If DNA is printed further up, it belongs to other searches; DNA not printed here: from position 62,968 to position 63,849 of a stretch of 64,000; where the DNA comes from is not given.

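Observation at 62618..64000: Split ComD/ComE-like TPP decarboxylase immediately upstream of a LeuC-like dehydratase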

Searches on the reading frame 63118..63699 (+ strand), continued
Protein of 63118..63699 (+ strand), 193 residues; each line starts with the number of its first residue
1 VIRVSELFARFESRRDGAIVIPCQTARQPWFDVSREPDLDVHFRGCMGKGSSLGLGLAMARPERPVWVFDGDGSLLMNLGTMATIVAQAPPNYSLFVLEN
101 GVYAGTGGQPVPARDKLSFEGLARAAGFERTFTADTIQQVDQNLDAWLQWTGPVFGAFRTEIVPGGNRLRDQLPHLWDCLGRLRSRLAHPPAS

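Call 32: search_solved_structures(query=L001:17216-17944:+, max_evalue=0.001)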
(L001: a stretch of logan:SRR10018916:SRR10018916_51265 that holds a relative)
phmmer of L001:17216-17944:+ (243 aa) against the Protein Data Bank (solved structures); distinct sequences matched with E-value up to 0.001: 9.
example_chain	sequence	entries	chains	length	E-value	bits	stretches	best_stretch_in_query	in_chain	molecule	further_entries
2qmo_A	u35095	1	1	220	1.5e-10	44.4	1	4-146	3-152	Dethiobiotin synthetase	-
3mle_A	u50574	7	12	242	1.8e-10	44.2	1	4-146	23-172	Dethiobiotin synthetase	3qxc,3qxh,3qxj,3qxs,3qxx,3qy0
1a82_A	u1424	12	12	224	4.6e-06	29.8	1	5-177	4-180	DETHIOBIOTIN SYNTHETASE | PROTEIN (DETHIOBIOTIN SYNTHETASE) | DETHIOBIOTIN SYNTHASE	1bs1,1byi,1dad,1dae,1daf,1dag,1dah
1dts_A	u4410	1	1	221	5.2e-06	29.6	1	2-141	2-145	DETHIOBIOTIN SYNTHETASE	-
3of5_A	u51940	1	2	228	8.8e-05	25.6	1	5-146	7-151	Dethiobiotin synthetase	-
3fgn_A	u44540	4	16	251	9.3e-05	25.5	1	4-180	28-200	Dethiobiotin synthetase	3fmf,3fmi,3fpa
4wop_A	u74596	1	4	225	9.6e-05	25.4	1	4-180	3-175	ATP-dependent dethiobiotin synthetase BioD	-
6nka_A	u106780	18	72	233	0.00011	25.3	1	4-180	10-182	ATP-dependent dethiobiotin synthetase BioD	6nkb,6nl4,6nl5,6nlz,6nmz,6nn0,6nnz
6cve_A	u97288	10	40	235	0.00011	25.2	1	4-180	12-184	ATP-dependent dethiobiotin synthetase BioD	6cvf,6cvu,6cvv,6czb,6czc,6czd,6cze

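Call 34: find_homologous_proteins(query=L001:15009-16835:+, max_evalue=1e-10)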
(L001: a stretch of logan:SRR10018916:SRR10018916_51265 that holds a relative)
Query L001:15009-16835:+ (609 aa): 197 proteins with E <= 1e-10 among 8000 candidates; the best 120 are listed.
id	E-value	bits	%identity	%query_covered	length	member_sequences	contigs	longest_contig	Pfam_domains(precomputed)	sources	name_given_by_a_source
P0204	0.0e+0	1313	97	100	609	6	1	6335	PF00682.26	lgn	-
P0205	2.5e-124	434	56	61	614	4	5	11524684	PF00682.26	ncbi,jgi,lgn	ncbi:MAG: hypothetical protein RMA76_30860 [Deltaproteobacteria bacterium]|jgi:4-hydroxy 2-oxovalera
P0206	3.0e-124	434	52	68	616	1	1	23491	PF00682.26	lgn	-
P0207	3.4e-105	371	46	81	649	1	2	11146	PF00682.26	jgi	jgi:4-hydroxy 2-oxovalerate aldolase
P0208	7.1e-103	364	43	78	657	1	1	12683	PF00682.26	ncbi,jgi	jgi:4-hydroxy-2-oxovalerate aldolase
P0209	8.0e-102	360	42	78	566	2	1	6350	PF00682.26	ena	-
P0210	5.0e-98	348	43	75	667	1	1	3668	PF00682.26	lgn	-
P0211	9.3e-97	343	40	91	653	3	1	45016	PF00682.26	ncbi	-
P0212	5.5e-90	321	44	68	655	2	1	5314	PF00682.26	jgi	jgi:4-hydroxy 2-oxovalerate aldolase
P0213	8.4e-89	317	42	70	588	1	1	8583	PF00682.26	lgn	-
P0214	2.6e-88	315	39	78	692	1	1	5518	PF00682.26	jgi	jgi:4-hydroxy-2-oxovalerate aldolase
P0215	3.7e-88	315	38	86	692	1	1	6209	PF00682.26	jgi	jgi:4-hydroxy-2-oxovalerate aldolase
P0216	1.9e-83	299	38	83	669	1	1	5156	PF00682.26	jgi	jgi:4-hydroxy-2-oxovalerate aldolase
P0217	2.1e-60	223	33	86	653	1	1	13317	PF00682.26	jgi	jgi:4-hydroxy-2-oxovalerate aldolase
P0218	4.6e-59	219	41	52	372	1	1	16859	PF00682.26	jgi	jgi:4-hydroxy 2-oxovalerate aldolase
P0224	8.9e-57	211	44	48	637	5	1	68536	PF00682.26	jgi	-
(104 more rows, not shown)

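Call 35: find_encoding_contigs(protein=P0206, flank=10000, max_places=2)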
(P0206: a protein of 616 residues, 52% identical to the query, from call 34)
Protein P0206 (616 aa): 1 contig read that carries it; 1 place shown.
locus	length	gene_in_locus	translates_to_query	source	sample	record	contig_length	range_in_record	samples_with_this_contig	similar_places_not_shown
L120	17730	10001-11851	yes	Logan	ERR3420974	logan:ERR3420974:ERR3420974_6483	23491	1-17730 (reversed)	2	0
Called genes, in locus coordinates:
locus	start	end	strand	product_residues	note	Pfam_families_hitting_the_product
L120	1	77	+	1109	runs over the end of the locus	PF07494:Reg_prop (faint), PF08450:SGL (faint), PF21959:DUF6923 (faint), PF07495:Y_Y_Y (weak), PF07228:SpoIIE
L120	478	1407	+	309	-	-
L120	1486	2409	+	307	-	-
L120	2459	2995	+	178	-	-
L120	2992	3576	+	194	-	PF02775:TPP_enzyme_C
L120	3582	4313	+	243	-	PF13500:AAA_26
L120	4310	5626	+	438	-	PF00202:Aminotran_3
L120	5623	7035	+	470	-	PF00330:Aconitase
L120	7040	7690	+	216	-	PF00694:Aconitase_C, PF27512:LeuD, PF27434:LeuD_C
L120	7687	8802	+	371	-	PF00180:Iso_dh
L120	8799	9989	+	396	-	PF00682:HMGL-like, PF22617:HCS_D2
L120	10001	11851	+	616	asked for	PF00682:HMGL-like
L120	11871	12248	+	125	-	PF00903:Glyoxalase, PF13468:Glyoxalase_3, PF13669:Glyoxalase_4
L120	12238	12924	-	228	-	PF04029:2-ph_phosp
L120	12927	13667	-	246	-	PF02679:ComA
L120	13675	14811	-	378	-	PF02812:ELFV_dehydrog_N, PF00208:ELFV_dehydrog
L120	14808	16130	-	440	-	PF03738:GSP_synth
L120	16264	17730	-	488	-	?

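Call 36: find_encoding_contigs(protein=P0224, flank=10000, max_places=2)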
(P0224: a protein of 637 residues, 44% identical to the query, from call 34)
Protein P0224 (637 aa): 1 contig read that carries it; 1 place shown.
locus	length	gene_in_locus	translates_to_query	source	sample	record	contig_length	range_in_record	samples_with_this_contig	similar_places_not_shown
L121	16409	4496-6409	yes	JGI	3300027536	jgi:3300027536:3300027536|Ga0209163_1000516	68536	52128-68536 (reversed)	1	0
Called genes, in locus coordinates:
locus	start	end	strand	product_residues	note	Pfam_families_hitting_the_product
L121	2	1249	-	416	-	?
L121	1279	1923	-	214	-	PF12697:Abhydrolase_6 (faint), PF00561:Abhydrolase_1 (weak)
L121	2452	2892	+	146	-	PF13527:Acetyltransf_9 (weak), PF00583:Acetyltransf_1, PF13673:Acetyltransf_10 (weak), PF13508:Acetyltransf_7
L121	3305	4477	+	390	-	PF00155:Aminotran_1_2, PF00266:Aminotran_5 (weak), PF01041:DegT_DnrJ_EryC1 (weak)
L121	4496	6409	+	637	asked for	PF00682:HMGL-like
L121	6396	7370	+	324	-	PF02073:Peptidase_M29 (faint), PF26233:NicX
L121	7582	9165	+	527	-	PF00501:AMP-binding, PF13193:AMP-binding_C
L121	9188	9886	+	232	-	PF03737:RraA-like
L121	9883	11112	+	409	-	PF13489:Methyltransf_23, PF08241:Methyltransf_11, PF08242:Methyltransf_12, PF13649:Methyltransf_25, PF13847:Methyltransf_31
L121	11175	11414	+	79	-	-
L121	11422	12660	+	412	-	PF03062:MBOAT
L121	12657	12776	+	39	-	-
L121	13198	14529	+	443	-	-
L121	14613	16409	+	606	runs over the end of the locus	-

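Call 37: find_encoding_contigs(protein=P0208, flank=10000, max_places=2)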
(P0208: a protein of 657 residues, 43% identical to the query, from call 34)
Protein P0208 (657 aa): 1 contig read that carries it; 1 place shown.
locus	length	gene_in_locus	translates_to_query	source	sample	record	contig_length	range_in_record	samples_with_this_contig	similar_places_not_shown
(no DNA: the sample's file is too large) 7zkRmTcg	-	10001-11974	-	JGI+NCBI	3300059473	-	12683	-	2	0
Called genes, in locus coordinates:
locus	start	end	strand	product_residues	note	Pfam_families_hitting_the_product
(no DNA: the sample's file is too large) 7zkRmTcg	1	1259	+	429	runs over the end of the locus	?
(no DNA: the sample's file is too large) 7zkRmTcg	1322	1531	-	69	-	-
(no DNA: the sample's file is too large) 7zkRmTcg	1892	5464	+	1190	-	PF00551:Formyl_trans_N, PF02911:Formyl_trans_C (weak), PF00668:Condensation, PF00501:AMP-binding, PF13193:AMP-binding_C, PF00550:PP-binding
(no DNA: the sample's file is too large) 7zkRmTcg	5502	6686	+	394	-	PF00155:Aminotran_1_2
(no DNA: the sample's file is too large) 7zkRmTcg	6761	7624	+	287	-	PF25087:GMPPB_C (faint), PF00132:Hexapep (weak), PF14602:Hexapep_2 (weak)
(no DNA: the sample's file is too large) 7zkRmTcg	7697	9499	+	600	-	PF02776:TPP_enzyme_N, PF00205:TPP_enzyme_M, PF02775:TPP_enzyme_C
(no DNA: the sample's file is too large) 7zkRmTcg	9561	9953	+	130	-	PF00903:Glyoxalase, PF13468:Glyoxalase_3 (faint), PF13669:Glyoxalase_4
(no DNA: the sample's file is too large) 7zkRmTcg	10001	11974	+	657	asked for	PF00682:HMGL-like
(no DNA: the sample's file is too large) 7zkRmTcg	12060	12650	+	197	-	?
